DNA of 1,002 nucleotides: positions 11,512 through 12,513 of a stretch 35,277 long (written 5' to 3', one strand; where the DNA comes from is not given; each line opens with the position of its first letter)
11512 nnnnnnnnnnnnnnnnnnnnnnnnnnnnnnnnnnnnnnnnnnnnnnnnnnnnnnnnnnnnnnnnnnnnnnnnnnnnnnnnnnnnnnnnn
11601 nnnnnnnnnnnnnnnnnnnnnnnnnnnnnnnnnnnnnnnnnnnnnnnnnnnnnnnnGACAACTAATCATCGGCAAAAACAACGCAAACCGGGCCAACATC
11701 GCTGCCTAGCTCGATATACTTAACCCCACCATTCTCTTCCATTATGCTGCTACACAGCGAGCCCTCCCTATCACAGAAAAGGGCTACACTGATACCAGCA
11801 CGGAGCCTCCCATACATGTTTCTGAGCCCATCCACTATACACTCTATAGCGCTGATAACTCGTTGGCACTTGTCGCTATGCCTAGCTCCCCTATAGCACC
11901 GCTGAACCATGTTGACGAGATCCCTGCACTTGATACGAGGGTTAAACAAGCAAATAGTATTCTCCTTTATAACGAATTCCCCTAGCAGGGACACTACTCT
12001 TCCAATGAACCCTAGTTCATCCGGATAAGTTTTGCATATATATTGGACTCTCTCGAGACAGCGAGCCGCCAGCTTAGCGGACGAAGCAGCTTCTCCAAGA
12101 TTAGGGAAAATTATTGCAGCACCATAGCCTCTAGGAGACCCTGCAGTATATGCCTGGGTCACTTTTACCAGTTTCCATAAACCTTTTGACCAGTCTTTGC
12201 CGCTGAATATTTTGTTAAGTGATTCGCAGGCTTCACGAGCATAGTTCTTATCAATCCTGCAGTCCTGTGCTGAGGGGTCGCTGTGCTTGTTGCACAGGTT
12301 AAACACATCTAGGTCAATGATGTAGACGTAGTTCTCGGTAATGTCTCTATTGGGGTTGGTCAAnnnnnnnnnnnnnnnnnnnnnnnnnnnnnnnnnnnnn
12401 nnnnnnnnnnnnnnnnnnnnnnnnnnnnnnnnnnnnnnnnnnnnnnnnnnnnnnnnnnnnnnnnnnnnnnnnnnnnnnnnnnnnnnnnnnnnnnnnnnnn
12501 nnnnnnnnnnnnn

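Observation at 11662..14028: Overlapping three-gene operon built around an ABC/AAA_21-like ATPase: candidate defence module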

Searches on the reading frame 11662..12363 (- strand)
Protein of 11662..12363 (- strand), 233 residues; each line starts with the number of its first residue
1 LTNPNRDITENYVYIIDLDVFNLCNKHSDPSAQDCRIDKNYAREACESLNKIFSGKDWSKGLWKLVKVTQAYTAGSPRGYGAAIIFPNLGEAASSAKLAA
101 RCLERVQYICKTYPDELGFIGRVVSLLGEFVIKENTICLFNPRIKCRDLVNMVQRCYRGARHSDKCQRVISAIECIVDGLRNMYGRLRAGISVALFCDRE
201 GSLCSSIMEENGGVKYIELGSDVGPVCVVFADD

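Call 4: search_protein_families(library=pfam, proteins=[window:11662-12363:-], max_evalue=0.1)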
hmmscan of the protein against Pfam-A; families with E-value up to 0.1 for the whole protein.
window:11662-12363:- (233 aa): 0 families

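Call 5: search_protein_families(library=padloc, proteins=[window:11662-12363:-], max_evalue=0.1)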
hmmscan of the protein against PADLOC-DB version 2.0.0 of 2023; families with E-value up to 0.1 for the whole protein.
window:11662-12363:- (233 aa): 0 families

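Call 6: search_protein_families(library=ncbifam, proteins=[window:11662-12363:-], max_evalue=0.1)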
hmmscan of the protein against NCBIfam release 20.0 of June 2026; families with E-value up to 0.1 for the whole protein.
window:11662-12363:- (233 aa): 0 families

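Call 21: find_homologous_proteins(query=A1, max_evalue=0.01)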
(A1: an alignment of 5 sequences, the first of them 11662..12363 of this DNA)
Query A1 (5 sequences) (233 aa, profile of the alignment): 6 proteins with E <= 0.01 among 3941 candidates.
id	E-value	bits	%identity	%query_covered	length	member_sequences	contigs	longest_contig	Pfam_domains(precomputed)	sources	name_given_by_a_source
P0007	2.7e-90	320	100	100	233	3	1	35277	-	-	-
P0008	7.9e-89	315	84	100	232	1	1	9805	-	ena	-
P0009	1.9e-84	301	73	100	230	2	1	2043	-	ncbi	-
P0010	1.8e-65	239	67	100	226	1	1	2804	-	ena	-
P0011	4.8e-59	218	46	12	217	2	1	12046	-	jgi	-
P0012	1.6e-56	209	-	-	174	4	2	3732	-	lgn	-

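Call 22: find_encoding_contigs(protein=P0011, flank=10000, max_places=4)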
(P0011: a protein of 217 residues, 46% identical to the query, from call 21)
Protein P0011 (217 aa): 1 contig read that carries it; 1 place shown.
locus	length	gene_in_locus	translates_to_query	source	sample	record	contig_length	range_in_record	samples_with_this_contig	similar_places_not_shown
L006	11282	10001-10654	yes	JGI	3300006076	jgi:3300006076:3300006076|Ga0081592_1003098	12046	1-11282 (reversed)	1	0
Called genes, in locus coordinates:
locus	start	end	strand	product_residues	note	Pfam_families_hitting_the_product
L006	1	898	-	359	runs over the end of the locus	-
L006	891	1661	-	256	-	PF03787:RAMPs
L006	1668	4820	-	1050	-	PF01966:HD, PF22335:Cas10-Cmr2_palm2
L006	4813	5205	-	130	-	-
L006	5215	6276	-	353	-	-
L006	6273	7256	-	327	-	PF03787:RAMPs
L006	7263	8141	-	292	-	PF03787:RAMPs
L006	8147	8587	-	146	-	-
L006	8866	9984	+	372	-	PF13175:AAA_15, PF13304:AAA_21 (weak)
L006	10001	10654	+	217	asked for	-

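Call 23: find_encoding_contigs(protein=P0010, flank=10000, max_places=4)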
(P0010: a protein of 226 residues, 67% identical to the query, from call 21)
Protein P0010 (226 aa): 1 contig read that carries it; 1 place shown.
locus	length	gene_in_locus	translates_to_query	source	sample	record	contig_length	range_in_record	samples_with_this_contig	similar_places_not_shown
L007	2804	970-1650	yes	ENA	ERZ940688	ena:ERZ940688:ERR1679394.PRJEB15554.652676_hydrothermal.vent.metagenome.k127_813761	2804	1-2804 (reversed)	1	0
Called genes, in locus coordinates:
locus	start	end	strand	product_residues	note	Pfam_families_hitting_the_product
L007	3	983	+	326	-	?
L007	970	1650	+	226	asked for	-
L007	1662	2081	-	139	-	-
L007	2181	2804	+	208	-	?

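Call 24: find_encoding_contigs(protein=P0012, flank=10000, max_places=4)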
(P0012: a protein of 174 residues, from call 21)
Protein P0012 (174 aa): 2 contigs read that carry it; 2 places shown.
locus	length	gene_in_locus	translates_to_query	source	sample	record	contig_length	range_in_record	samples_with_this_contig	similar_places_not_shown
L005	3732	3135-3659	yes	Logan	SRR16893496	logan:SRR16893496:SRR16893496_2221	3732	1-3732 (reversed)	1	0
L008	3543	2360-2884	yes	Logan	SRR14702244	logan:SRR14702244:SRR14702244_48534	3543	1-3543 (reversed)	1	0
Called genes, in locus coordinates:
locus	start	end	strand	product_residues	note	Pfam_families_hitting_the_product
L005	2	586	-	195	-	?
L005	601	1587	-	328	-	PF03787:RAMPs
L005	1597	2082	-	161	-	-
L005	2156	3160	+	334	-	PF13175:AAA_15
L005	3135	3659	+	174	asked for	-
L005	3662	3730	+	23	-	?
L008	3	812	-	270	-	?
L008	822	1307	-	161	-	-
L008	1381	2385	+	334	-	PF13175:AAA_15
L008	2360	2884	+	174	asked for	-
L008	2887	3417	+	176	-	-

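Call 57: search_solved_structures(query=A1, max_evalue=10)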
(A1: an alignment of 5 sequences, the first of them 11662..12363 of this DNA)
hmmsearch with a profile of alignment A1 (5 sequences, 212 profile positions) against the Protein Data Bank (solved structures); distinct sequences matched with E-value up to 10: 9.
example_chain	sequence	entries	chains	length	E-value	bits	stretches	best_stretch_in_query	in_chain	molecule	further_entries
5cwb_A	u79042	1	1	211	0.016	18.1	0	42-75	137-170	Designed helical repeat protein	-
2kph_A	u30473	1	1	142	0.16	14.8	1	122-167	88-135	Pheromone binding protein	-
4inw_A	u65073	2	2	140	0.16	14.8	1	122-167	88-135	Pheromone-binding protein 1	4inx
1f9m_A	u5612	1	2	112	0.2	14.5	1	35-95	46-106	THIOREDOXIN F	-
2pu9_C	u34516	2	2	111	0.23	14.3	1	35-95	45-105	Thioredoxin F-type, chloroplast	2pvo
1faa_A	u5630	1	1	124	0.25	14.2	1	35-95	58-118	THIOREDOXIN F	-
2wc6_A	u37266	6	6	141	0.51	13.2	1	121-155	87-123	GENERAL ODORANT-BINDING PROTEIN 1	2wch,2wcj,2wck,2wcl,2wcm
2wc5_A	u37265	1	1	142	0.51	13.1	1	121-155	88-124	GENERAL ODORANT-BINDING PROTEIN 1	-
9fch_A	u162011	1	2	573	1.2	11.9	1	17-69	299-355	Uncharacterized protein MG075 homolog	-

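Call 83: predict_structure(alignment_id=A8)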
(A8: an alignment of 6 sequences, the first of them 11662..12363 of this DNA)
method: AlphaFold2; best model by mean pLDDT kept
length: 233 residues; sequences in the alignment: 6
mean_pLDDT: 37.5   pTM: 0.35
mean pLDDT of the five models: 37.5, 37.5, 35.9, 33.4, 32.6
residues with pLDDT >= 90: 0; 70-90: 0; 50-70: 26; < 50: 207
segments of 3 or more residues with pLDDT < 50: 1-150, 160-167, 185-233
pLDDT, mean of each block of 10 residues (from residue 1): 29 36 28 29 30 34 37 36 36 38 41 36 35 28 42 52 46 58 47 41 38 36 34 27
secondary structure, 60 per line:
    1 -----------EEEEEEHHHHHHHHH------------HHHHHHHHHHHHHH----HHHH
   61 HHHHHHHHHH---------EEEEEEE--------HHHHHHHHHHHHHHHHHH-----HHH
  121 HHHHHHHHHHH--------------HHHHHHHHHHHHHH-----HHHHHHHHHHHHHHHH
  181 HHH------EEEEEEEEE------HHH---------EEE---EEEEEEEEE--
elements in order: E12-17 H18-26 H39-52 H57-70 E80-86 H95-112 H118-131 H146-159 H165-183 E190-198 E217-219 E223-231

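Call 95: search_protein_families(library=pfam, alignment_id=A7, max_evalue=10)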
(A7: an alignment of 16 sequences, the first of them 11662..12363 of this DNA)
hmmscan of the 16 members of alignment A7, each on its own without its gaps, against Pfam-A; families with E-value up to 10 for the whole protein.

A. member 1, window:11662-12363:- (233 aa): 1 family
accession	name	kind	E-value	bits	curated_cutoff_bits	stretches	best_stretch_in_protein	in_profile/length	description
PF09131.15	Endotoxin_mid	-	0.3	11.2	22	1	41-109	10-77/206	Bacillus thuringiensis delta-Endotoxin, middle domain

B. families by the number of members that match (of 16 scanned): 12 families
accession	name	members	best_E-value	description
PF09317.16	ACDH_C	2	0.0044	Acyl-CoA dehydrogenase, C-terminal, bacterial type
PF00772.26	DnaB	1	0.02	DnaB-like helicase N terminal domain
PF19775.4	DUF6261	1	0.094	Family of unknown function (DUF6261)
PF23309.1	DUF7083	1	0.1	Domain of unknown function (DUF7083)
PF16677.11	GP3_package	1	0.18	DNA-packaging protein gp3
PF23096.1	HEAT_PSME4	1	0.27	Proteasome activator complex subunit 4-like, HEAT repeat-like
PF17556.7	MIT_LIKE_ACTX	1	0.29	MIT-like atracotoxin family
PF09131.15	Endotoxin_mid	1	0.3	Bacillus thuringiensis delta-Endotoxin, middle domain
PF12729.13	4HB_MCP_1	1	0.39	Four helix bundle sensory module for signal transduction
PF08811.16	DUF1800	1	0.41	Protein of unknown function (DUF1800)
PF24100.1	DUF7381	1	0.59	Domain of unknown function (DUF7381)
PF04901.18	RAMP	1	1.3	Receptor activity modifying family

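Call 104: search_solved_structures(query=A7, max_evalue=10)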
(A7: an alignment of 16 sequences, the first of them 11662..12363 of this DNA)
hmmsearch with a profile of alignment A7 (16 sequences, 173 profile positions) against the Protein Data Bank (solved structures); distinct sequences matched with E-value up to 10: 7.
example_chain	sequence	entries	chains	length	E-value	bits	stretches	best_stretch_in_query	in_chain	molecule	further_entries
3o7m_A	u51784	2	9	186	0.49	13.9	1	95-161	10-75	Hypoxanthine phosphoribosyltransferase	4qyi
7rmy_A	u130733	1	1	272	0.66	13.4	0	50-106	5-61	De Novo designed tunable homodimer, D_3-337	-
8d06_A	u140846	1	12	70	0.81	13.2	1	79-121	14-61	HALC3_104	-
21gl_B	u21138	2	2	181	1.1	12.8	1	95-127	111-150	Transmembrane emp24 domain-containing protein 2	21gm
3qmz_A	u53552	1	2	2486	1.9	12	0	46-105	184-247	Cytoplasmic dynein heavy chain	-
4ai6_A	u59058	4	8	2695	3.3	11.2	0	46-105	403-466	GLUTATHIONE S-TRANSFERASE CLASS-MU 26 KDA ISOZYME, DYNEIN HEAVY CHAIN CYTOPLASMIC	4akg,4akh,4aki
4w8f_A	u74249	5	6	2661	3.4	11.1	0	46-105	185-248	Dynein heavy chain lysozyme chimera | Chimera protein of Dynein and Endolysin | Fusion protein of Dynein and Endolysin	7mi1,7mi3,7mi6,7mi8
